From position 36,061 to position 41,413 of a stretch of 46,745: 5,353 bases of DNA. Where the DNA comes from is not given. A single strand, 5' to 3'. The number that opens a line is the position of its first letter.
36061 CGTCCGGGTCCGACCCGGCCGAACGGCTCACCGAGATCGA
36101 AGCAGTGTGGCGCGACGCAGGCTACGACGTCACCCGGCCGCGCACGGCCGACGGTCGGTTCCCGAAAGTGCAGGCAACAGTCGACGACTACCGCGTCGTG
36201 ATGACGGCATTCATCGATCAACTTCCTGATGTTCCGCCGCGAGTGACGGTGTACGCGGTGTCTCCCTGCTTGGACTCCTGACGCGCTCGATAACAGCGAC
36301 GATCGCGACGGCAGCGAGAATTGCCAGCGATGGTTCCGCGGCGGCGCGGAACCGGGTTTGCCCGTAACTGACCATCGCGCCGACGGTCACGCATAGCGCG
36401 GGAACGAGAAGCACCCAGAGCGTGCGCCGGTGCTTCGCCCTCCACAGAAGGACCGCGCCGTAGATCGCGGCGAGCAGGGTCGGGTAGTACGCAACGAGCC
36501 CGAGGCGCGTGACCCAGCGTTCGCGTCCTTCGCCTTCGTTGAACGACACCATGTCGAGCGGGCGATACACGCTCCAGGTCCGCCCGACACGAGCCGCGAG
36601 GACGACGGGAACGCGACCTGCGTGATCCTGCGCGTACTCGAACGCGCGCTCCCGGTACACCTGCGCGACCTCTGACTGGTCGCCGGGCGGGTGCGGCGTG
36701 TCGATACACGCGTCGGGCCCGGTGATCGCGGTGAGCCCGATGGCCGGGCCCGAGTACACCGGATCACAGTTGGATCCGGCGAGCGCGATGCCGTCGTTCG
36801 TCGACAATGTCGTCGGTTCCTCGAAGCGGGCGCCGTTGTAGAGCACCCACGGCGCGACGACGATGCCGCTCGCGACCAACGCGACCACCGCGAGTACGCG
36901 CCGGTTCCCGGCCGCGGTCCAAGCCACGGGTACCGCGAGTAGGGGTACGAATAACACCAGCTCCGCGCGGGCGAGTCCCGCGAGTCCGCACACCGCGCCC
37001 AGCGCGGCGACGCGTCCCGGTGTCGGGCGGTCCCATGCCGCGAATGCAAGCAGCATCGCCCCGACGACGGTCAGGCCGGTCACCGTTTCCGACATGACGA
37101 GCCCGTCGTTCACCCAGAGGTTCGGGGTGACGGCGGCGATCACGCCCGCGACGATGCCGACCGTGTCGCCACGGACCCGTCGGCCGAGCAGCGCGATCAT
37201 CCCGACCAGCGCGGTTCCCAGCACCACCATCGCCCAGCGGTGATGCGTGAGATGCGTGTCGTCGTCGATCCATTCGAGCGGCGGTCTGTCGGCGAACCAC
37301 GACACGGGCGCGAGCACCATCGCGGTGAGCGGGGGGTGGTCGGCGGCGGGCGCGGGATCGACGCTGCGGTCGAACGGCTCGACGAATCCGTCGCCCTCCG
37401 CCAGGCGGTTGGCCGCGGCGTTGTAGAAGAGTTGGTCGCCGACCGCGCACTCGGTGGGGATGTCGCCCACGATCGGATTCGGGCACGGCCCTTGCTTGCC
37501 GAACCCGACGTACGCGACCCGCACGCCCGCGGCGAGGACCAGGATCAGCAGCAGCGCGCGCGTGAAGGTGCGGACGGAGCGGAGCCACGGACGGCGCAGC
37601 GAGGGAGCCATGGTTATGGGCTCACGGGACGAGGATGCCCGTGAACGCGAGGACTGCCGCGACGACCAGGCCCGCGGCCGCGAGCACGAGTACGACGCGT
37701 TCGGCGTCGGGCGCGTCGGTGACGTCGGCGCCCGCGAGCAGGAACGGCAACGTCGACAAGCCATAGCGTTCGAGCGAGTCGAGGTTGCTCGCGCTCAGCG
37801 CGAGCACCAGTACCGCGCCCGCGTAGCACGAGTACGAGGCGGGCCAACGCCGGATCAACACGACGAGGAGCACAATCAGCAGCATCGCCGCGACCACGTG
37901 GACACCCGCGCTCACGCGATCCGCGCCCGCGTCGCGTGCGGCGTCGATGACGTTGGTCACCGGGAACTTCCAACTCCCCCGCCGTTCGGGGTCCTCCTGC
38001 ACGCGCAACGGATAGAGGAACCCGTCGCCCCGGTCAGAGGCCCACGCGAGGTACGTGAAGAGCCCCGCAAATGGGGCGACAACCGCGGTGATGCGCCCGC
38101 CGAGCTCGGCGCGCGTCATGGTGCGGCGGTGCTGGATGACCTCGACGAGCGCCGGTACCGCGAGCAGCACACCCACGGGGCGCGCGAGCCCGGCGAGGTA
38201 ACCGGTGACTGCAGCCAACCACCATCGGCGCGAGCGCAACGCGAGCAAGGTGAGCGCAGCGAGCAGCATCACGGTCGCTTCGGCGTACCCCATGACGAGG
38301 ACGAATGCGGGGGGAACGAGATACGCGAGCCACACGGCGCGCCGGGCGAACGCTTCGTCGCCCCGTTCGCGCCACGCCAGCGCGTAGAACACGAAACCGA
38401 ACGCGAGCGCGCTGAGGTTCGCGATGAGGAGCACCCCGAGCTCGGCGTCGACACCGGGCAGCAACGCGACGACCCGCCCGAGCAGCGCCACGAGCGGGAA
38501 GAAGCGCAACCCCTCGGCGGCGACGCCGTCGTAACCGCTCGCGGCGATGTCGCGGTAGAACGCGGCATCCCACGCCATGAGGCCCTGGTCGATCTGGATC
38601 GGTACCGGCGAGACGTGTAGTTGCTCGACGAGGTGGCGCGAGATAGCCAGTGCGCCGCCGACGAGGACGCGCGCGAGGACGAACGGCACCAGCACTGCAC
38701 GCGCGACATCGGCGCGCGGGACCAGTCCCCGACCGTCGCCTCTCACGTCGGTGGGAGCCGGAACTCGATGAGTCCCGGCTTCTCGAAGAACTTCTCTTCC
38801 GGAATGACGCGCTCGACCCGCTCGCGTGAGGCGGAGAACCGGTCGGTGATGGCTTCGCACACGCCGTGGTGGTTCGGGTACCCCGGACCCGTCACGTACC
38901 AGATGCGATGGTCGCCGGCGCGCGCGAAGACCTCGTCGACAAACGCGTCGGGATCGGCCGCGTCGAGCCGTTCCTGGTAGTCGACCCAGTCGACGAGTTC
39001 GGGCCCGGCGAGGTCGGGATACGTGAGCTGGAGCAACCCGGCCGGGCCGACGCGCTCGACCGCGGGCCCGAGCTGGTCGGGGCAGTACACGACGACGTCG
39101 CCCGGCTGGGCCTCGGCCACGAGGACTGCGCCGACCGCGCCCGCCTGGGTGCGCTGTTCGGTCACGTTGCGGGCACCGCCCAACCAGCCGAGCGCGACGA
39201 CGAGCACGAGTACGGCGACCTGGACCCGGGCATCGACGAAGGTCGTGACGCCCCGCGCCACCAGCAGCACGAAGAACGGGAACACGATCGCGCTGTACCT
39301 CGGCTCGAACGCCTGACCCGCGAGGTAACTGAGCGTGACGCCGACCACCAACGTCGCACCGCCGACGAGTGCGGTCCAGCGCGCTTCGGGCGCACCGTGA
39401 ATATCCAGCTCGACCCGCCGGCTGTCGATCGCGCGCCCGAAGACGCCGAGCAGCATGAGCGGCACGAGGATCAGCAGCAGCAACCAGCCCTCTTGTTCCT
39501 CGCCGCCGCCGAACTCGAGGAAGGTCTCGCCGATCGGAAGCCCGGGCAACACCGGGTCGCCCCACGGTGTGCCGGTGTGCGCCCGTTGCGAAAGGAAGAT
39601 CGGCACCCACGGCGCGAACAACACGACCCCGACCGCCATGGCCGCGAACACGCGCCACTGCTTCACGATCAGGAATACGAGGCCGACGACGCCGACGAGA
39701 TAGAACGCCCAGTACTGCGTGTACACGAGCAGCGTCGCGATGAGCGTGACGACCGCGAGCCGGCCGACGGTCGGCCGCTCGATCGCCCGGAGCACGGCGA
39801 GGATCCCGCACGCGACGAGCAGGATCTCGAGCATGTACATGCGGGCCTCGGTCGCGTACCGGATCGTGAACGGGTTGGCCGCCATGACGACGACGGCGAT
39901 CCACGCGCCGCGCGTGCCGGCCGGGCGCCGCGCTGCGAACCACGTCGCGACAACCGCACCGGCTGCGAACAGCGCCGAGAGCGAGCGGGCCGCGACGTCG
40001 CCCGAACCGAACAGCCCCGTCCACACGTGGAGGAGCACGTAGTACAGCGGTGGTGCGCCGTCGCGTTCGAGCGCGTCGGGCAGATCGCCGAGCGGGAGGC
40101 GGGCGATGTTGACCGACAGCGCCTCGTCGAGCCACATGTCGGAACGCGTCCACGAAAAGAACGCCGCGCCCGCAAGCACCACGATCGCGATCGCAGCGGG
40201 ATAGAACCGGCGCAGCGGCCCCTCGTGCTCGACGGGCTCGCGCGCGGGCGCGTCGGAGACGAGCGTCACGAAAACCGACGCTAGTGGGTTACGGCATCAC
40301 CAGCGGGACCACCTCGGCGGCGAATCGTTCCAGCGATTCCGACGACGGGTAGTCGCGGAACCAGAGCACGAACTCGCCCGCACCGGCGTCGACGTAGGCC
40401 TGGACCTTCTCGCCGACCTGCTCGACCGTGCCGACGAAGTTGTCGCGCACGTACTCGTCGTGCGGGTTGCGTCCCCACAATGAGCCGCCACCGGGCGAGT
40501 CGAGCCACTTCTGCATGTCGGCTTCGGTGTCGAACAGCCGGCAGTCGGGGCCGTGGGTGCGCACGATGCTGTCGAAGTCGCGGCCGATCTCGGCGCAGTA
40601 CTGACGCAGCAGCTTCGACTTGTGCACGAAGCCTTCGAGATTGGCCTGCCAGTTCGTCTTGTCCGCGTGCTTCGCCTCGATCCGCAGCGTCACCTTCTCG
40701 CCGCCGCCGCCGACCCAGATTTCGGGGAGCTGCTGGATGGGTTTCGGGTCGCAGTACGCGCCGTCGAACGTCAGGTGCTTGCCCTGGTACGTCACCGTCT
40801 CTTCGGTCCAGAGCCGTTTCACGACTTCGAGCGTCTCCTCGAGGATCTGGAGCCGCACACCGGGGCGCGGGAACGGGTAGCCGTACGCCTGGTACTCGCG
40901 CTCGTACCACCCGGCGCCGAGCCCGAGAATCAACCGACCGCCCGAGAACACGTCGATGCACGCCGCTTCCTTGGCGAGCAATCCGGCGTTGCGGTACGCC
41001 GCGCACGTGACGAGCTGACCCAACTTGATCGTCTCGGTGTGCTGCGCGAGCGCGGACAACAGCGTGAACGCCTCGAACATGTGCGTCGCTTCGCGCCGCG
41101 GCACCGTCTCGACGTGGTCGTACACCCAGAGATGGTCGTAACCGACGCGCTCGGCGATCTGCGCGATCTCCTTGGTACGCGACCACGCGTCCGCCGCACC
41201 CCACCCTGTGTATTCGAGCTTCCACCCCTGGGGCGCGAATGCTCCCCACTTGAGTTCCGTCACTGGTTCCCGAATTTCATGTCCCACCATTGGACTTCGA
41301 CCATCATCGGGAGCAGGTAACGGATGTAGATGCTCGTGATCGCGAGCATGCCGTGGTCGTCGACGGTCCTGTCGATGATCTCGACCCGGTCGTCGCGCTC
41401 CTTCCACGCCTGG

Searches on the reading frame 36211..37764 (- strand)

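Call 7: search_protein_families(library=pfam, proteins=[window:36211-37764:-], max_evalue=0.01)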
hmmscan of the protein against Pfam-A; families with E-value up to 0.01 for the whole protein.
window:36211-37764:- (517 aa): 1 family
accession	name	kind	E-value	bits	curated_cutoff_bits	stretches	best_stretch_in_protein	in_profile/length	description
PF13231.12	PMT_2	-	8.1e-06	26.6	26.1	1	175-309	24-160/160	Dolichyl-phosphate-mannose-protein mannosyltransferase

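Call 10: search_protein_families(library=ncbifam, proteins=[window:36211-37764:-], max_evalue=0.01)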
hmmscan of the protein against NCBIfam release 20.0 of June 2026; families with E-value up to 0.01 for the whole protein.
window:36211-37764:- (517 aa): 0 families

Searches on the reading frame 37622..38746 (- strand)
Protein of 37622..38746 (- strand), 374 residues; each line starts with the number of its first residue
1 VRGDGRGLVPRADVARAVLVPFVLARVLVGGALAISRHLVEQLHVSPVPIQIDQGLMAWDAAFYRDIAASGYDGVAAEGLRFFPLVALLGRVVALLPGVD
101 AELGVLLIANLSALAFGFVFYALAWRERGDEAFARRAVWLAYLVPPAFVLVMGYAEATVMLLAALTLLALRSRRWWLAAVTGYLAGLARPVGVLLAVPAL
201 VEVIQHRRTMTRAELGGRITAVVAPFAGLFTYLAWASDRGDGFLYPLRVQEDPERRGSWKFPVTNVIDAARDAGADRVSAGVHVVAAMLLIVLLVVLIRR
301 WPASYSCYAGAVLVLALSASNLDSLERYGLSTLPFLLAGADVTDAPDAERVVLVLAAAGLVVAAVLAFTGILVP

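Call 7: search_protein_families(library=pfam, proteins=[window:37622-38746:-], max_evalue=0.01)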
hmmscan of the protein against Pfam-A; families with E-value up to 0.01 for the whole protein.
window:37622-38746:- (374 aa): 0 families

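Call 10: search_protein_families(library=ncbifam, proteins=[window:37622-38746:-], max_evalue=0.01)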
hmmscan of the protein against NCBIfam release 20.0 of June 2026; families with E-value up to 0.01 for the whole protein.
window:37622-38746:- (374 aa): 1 family
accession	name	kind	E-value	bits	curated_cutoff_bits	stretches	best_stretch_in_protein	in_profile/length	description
NF046093.1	AZOBR_p60025_fam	subfamily_domain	0.00012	21.4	150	1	106-209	116-217/232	AZOBR_p60025 family cell surface glycopolymer formation protein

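Call 16: find_homologous_proteins(query=window:37622-38746:-)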
Query window:37622-38746:- (374 aa): 1180 proteins with E <= 0.001 among 8000 candidates; the best 120 are listed.
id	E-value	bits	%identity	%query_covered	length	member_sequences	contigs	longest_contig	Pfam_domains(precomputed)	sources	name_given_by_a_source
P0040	6.7e-229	777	100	100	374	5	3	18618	-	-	-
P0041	4.0e-166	571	73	99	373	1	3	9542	-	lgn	-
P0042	1.4e-150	520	67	97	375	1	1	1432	PF09594.17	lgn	-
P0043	7.9e-147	507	67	96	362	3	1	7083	PF09594.17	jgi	jgi:hypothetical protein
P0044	9.1e-144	497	64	98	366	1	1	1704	-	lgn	-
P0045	2.9e-143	496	67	95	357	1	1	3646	-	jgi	jgi:hypothetical protein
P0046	1.0e-141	491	64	100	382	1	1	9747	-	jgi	jgi:hypothetical protein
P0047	7.5e-137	475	66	96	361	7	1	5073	PF04188.19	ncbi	ncbi:MAG: mannosyltransferase family protein [Acidimicrobiia bacterium]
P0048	1.4e-136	474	64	97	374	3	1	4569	PF09594.17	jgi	-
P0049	2.5e-134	466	63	97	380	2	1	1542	PF09594.17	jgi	jgi:Glycosyltransferase family 87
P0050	1.7e-133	464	62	97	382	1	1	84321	-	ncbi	ncbi:MAG: hypothetical protein ACT4OX_00030 [Actinomycetota bacterium]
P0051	8.0e-130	451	61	100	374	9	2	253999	-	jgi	jgi:hypothetical protein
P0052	1.2e-129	451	62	97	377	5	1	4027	-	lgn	-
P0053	3.3e-129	449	62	97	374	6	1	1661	PF04188.19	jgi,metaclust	metaclust:\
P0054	9.0e-129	448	61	97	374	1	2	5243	PF09594.17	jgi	jgi:hypothetical protein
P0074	7.5e-123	428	60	98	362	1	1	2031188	-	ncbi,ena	-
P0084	3.1e-120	420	60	96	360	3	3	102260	-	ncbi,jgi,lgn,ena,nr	ncbi:MAG TPA: hypothetical protein VL119_08975 [Acidimicrobiia bacterium]|nr:hypothetical protein [A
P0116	2.4e-116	407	59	97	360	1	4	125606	-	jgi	jgi:hypothetical protein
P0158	7.8e-109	382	57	95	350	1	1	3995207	PF09594.17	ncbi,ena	-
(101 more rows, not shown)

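Call 37: find_encoding_contigs(protein=P0158, flank=10000, max_places=2)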
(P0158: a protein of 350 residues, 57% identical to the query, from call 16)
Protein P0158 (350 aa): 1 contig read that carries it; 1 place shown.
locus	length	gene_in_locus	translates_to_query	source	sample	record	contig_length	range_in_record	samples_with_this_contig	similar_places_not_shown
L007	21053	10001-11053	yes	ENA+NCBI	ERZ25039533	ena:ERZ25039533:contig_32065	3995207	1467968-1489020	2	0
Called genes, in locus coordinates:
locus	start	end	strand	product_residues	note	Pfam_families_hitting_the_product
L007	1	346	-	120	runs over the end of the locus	PF18029:Glyoxalase_6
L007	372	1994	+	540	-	PF00501:AMP-binding, PF13193:AMP-binding_C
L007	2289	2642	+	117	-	-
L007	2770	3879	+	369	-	PF02720:DUF222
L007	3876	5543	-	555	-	PF07969:Amidohydro_3, PF01979:Amidohydro_1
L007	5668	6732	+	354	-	PF08240:ADH_N, PF16912:Glu_dehyd_C, PF00107:ADH_zinc_N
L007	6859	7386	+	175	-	-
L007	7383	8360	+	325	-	PF00296:Bac_luciferase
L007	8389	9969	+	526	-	PF13231:PMT_2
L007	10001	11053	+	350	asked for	PF09594:GT87 (weak)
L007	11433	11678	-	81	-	-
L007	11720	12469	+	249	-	-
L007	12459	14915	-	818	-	-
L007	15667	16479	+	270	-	PF01757:Acyl_transf_3 (weak)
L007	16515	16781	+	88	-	-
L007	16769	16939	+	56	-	-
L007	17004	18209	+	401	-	PF01757:Acyl_transf_3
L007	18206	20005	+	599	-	-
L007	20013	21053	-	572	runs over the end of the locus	-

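Call 38: find_encoding_contigs(protein=P0074, flank=10000, max_places=2)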
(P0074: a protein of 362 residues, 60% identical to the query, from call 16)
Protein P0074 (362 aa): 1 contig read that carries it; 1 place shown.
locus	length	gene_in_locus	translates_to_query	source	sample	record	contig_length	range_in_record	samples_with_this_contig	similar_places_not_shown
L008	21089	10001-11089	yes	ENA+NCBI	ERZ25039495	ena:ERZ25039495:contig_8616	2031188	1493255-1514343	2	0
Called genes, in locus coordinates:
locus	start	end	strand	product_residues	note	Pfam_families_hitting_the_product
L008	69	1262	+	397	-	PF02771:Acyl-CoA_dh_N, PF02770:Acyl-CoA_dh_M, PF00441:Acyl-CoA_dh_1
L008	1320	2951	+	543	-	PF00501:AMP-binding, PF13193:AMP-binding_C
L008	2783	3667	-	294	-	-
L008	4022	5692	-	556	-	PF07969:Amidohydro_3, PF01979:Amidohydro_1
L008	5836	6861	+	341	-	PF08240:ADH_N, PF16912:Glu_dehyd_C, PF00107:ADH_zinc_N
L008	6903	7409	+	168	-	-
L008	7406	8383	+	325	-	PF00296:Bac_luciferase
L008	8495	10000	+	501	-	PF13231:PMT_2 (weak)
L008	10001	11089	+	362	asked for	-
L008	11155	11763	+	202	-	PF01946:Thi4 (weak), PF00890:FAD_binding_2 (weak), PF01266:DAO (weak), PF12831:FAD_oxidored (weak), PF13450:NAD_binding_8, PF01593:Amino_oxidase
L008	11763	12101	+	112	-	-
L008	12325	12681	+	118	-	-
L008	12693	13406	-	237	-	PF00535:Glycos_transf_2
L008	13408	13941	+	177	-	-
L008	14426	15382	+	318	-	PF13439:Glyco_transf_4, PF13579:Glyco_trans_4_4 (weak), PF00534:Glycos_transf_1, PF13692:Glyco_trans_1_4 (weak)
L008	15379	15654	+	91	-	PF00534:Glycos_transf_1, PF13524:Glyco_trans_1_2 (weak), PF13692:Glyco_trans_1_4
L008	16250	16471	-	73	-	-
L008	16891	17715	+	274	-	PF11847:GT-C_AftD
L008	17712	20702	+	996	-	PF00754:F5_F8_type_C (faint), PF24607:CBM_AftD (faint), PF22633:F5_F8_type_C_2 (faint)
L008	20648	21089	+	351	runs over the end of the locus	PF02463:SMC_N (faint), PF13304:AAA_21 (faint), PF12848:ABC_tran_Xtn, PF00005:ABC_tran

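Call 54: search_protein_families(library=pfam, alignment_id=A4, max_evalue=0.01)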
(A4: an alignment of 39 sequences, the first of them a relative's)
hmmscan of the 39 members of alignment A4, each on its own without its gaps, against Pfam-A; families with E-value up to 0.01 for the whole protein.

A. member 1, P0040 (374 aa): 0 families

B. families by the number of members that match (of 39 scanned): 4 families
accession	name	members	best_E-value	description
PF04188.19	Mannosyl_trans2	25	2.3e-07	Mannosyltransferase (PIG-V)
PF09594.16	GT87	23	3.3e-07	Glycosyltransferase family 87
PF09399.15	bCoV_lipid_BD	2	0.00026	Betacoronavirus lipid binding protein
PF09852.15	DUF2079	2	0.0064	Predicted membrane protein (DUF2079)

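Call 85: find_encoding_contigs(protein=P0084, flank=10000, max_places=1)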
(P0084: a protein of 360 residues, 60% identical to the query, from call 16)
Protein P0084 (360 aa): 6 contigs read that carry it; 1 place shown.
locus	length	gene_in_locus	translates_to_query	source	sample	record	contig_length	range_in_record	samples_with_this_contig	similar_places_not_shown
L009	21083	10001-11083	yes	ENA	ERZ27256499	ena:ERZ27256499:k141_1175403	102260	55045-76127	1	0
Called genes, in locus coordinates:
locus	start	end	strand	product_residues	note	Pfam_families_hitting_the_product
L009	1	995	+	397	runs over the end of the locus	PF02771:Acyl-CoA_dh_N, PF02770:Acyl-CoA_dh_M, PF00441:Acyl-CoA_dh_1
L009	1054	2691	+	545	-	PF00501:AMP-binding, PF13193:AMP-binding_C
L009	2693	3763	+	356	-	PF02515:CoA_transf_3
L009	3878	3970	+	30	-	-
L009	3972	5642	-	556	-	PF07969:Amidohydro_3, PF01979:Amidohydro_1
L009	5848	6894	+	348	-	PF08240:ADH_N, PF16912:Glu_dehyd_C, PF00107:ADH_zinc_N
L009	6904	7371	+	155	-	-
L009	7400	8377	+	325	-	PF00296:Bac_luciferase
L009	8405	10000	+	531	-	PF13231:PMT_2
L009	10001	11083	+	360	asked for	-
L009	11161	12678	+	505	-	PF00890:FAD_binding_2 (weak), PF01266:DAO (weak), PF12831:FAD_oxidored (faint), PF13450:NAD_binding_8, PF01593:Amino_oxidase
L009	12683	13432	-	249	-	PF00535:Glycos_transf_2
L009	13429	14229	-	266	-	PF13489:Methyltransf_23, PF13847:Methyltransf_31 (weak), PF08241:Methyltransf_11, PF08242:Methyltransf_12, PF13649:Methyltransf_25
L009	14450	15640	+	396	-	PF13439:Glyco_transf_4, PF13579:Glyco_trans_4_4, PF20706:GT4-conflict, PF00534:Glycos_transf_1, PF13692:Glyco_trans_1_4, PF13524:Glyco_trans_1_2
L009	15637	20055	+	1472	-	PF11847:GT-C_AftD, PF00754:F5_F8_type_C (weak), PF24607:CBM_AftD (faint), PF22633:F5_F8_type_C_2 (faint), PF00754:F5_F8_type_C (weak)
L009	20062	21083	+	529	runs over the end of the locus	PF00005:ABC_tran, PF00006:ATP-synt_ab (faint), PF02463:SMC_N (faint), PF13555:AAA_29 (faint), PF13304:AAA_21 (faint), PF13401:AAA_22 (faint), PF12848:ABC_tran_Xtn, PF00005:ABC_tran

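Call 86: find_encoding_contigs(protein=P0116, flank=10000, max_places=1)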
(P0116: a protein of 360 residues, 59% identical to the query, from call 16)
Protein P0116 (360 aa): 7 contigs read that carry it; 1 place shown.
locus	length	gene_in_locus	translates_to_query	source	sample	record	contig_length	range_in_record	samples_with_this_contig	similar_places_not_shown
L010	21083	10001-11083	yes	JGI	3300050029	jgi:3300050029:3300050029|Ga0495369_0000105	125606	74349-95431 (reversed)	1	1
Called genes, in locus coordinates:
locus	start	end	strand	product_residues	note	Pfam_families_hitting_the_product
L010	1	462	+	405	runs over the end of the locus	PF22691:Thiolase_C_1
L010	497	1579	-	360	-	PF02771:Acyl-CoA_dh_N, PF00441:Acyl-CoA_dh_1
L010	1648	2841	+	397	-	PF02771:Acyl-CoA_dh_N, PF02770:Acyl-CoA_dh_M, PF00441:Acyl-CoA_dh_1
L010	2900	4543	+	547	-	PF00501:AMP-binding, PF13193:AMP-binding_C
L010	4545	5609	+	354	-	PF02515:CoA_transf_3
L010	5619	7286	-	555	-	PF07969:Amidohydro_3, PF01979:Amidohydro_1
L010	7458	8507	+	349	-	PF08240:ADH_N, PF16912:Glu_dehyd_C, PF00107:ADH_zinc_N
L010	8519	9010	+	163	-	-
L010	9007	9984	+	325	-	PF00296:Bac_luciferase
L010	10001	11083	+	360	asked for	-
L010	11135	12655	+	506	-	PF01266:DAO (faint), PF12831:FAD_oxidored (faint), PF13450:NAD_binding_8, PF01593:Amino_oxidase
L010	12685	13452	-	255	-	PF00535:Glycos_transf_2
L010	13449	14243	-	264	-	PF13489:Methyltransf_23, PF13847:Methyltransf_31, PF08241:Methyltransf_11, PF08242:Methyltransf_12, PF13649:Methyltransf_25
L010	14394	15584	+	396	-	PF13439:Glyco_transf_4, PF13579:Glyco_trans_4_4 (weak), PF00534:Glycos_transf_1, PF13692:Glyco_trans_1_4, PF20706:GT4-conflict (weak), PF13524:Glyco_trans_1_2 (weak)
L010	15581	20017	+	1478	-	PF11847:GT-C_AftD, PF00754:F5_F8_type_C (weak), PF24135:DUF7402 (faint), PF24607:CBM_AftD (faint), PF22633:F5_F8_type_C_2 (faint)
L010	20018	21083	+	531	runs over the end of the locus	PF00005:ABC_tran, PF02463:SMC_N (faint), PF13304:AAA_21 (faint), PF13401:AAA_22 (faint), PF12848:ABC_tran_Xtn, PF00005:ABC_tran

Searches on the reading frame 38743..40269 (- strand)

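Call 8: search_protein_families(library=pfam, proteins=[window:38743-40269:-], max_evalue=0.01)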
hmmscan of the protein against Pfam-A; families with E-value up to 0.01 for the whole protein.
window:38743-40269:- (508 aa): 1 family
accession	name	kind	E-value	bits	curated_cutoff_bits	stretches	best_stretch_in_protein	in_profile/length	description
PF13231.12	PMT_2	-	7.6e-09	36.4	26.1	1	73-222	3-158/160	Dolichyl-phosphate-mannose-protein mannosyltransferase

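Call 10: search_protein_families(library=ncbifam, proteins=[window:38743-40269:-], max_evalue=0.01)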
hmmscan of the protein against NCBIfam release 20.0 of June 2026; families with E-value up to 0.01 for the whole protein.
window:38743-40269:- (508 aa): 2 families
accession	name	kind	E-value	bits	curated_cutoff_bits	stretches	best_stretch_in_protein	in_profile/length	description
TIGR03663.1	TIGR03663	subfamily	1.8e-05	24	126.25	1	73-212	53-190/435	flippase activity-associated protein Agl23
NF052499.1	MnslTaseMT1671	equivalog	0.0015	17.1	900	1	18-204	23-210/523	mannosyltransferase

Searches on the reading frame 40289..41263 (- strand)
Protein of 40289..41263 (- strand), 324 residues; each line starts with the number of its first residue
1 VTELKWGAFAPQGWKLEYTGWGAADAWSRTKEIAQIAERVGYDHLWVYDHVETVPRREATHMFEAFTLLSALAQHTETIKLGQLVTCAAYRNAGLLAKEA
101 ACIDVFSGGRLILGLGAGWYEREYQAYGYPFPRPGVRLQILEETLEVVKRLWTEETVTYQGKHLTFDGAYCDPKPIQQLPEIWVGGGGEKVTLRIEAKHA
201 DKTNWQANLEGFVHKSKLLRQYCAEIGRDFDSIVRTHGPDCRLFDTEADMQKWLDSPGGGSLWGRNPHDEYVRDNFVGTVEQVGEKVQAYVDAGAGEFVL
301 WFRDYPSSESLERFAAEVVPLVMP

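Call 8: search_protein_families(library=pfam, proteins=[window:40289-41263:-], max_evalue=0.01)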
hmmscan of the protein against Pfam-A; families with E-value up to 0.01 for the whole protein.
window:40289-41263:- (324 aa): 1 family
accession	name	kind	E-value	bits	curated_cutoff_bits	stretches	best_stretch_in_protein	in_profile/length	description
PF00296.26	Bac_luciferase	-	3.1e-50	171.7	27.9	1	22-295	19-312/314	Luciferase-like monooxygenase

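Call 33: search_protein_families(library=ncbifam, proteins=[window:40289-41263:-], max_evalue=0.001)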
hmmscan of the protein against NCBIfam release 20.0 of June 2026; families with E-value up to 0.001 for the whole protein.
window:40289-41263:- (324 aa): 32 families (the best 25 are shown)
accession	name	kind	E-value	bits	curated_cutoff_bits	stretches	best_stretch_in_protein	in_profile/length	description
TIGR03560.1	F420_Rv1855c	subfamily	1.1e-73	247.9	231.4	1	23-236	8-225/227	TIGR03560 family F420-dependent LLM class oxidoreductase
TIGR03619.1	F420_Rv2161c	subfamily_domain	1.5e-49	168.8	166.9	1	32-300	2-245/247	TIGR03619 family F420-dependent LLM class oxidoreductase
TIGR03856.1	F420_MSMEG_2906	subfamily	1.3e-48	165.8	243.7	1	25-237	13-208/249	LLM class F420-dependent oxidoreductase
TIGR03621.1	F420_MSMEG_2516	subfamily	3.1e-40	138.1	213.15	1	28-201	14-171/295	TIGR03621 family F420-dependent LLM class oxidoreductase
TIGR04021.1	LLM_DMSO2_sfnG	equivalog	1.1e-29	103.9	382.95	1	30-225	30-223/350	dimethylsulfone monooxygenase SfnG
TIGR03557.1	F420_G6P_family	subfamily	8.3e-26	90.9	210.4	1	33-203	18-185/316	TIGR03557 family F420-dependent LLM class oxidoreductase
TIGR03571.1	lucif_BA3436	subfamily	2.1e-24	86.3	303.9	1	28-192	31-195/304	TIGR03571 family LLM class oxidoreductase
NF002619.0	PRK02271.1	equivalog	1.8e-21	76.8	276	1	29-202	15-173/329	5,10-methylenetetrahydromethanopterin reductase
TIGR03555.1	F420_mer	equivalog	3.9e-20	72.5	348.7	1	30-233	14-204/325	5,10-methylenetetrahydromethanopterin reductase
TIGR04465.1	ArgArg_F420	equivalog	5e-20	71.9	470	1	32-202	64-231/364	F420-dependent hydroxymycolic acid dehydrogenase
TIGR03565.1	alk_sulf_monoox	equivalog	7.4e-20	71.3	518.2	1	29-237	28-226/346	FMNH2-dependent alkanesulfonate monooxygenase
TIGR03860.1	FMN_nitrolo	subfamily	1.5e-17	63.5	279.7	1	10-152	11-160/422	NtaA/DmoA family FMN-dependent monooxygenase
NF001939.1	PRK00719.1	subfamily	3.2e-17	62.4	510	1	30-237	29-226/373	alkanesulfonate monooxygenase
TIGR03854.1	F420_MSMEG_3544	hypoth_equivalog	5e-17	62.1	295.6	1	20-321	5-288/290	TIGR03854 family LLM class F420-dependent oxidoreductase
TIGR03564.1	F420_MSMEG_4879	subfamily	9.8e-17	61.4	234.25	1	62-203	23-160/265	TIGR03564 family F420-dependent LLM class oxidoreductase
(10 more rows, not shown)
